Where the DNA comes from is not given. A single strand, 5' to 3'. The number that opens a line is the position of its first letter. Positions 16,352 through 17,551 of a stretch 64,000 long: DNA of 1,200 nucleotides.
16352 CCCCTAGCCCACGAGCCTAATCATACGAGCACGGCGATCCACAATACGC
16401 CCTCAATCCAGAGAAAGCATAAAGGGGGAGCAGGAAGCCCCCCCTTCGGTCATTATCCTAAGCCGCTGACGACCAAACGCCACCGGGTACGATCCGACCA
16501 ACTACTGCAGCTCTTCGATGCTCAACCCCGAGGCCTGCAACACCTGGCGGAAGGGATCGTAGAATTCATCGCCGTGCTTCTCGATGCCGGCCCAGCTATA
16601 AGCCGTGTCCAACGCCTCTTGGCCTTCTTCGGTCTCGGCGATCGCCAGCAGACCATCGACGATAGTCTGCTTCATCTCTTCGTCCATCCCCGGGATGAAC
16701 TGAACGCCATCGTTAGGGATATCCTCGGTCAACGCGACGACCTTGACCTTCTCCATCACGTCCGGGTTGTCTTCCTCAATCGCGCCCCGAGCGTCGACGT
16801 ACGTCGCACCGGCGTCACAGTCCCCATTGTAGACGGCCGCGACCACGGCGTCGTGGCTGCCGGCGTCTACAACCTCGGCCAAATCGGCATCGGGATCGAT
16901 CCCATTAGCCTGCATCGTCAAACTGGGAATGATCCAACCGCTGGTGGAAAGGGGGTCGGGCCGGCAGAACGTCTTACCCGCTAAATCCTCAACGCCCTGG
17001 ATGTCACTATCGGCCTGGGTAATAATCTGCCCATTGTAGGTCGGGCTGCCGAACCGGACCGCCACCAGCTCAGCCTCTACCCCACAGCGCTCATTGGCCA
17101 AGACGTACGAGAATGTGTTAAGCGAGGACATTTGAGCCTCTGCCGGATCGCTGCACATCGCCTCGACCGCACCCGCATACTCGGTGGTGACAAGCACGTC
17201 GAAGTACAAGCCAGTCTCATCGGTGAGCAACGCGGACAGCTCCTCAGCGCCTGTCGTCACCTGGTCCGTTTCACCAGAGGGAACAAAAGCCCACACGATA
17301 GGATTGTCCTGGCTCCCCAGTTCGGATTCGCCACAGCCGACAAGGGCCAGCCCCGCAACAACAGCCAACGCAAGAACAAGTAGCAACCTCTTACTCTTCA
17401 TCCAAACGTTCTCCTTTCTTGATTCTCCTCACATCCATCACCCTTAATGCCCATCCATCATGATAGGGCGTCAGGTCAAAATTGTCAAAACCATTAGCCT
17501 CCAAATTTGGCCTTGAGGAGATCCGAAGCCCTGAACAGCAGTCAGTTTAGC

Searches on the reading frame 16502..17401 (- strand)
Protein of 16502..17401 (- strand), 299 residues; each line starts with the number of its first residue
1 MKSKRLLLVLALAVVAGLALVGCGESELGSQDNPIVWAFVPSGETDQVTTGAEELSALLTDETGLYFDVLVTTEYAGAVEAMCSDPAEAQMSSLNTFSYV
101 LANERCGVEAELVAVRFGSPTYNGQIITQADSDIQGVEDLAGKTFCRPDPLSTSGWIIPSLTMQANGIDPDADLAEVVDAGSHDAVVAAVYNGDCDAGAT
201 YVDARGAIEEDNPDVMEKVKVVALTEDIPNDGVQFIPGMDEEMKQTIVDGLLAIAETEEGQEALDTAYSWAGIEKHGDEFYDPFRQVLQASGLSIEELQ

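Call 58: search_protein_families(library=pfam, proteins=[window:16502-17401:-], max_evalue=0.00001)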
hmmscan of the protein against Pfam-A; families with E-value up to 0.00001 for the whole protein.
window:16502-17401:- (299 aa): 1 family
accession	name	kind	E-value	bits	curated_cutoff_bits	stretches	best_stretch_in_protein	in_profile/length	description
PF12974.12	Phosphonate-bd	-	2.8e-54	184.5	27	1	38-278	2-239/242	ABC transporter, phosphonate, periplasmic substrate-binding protein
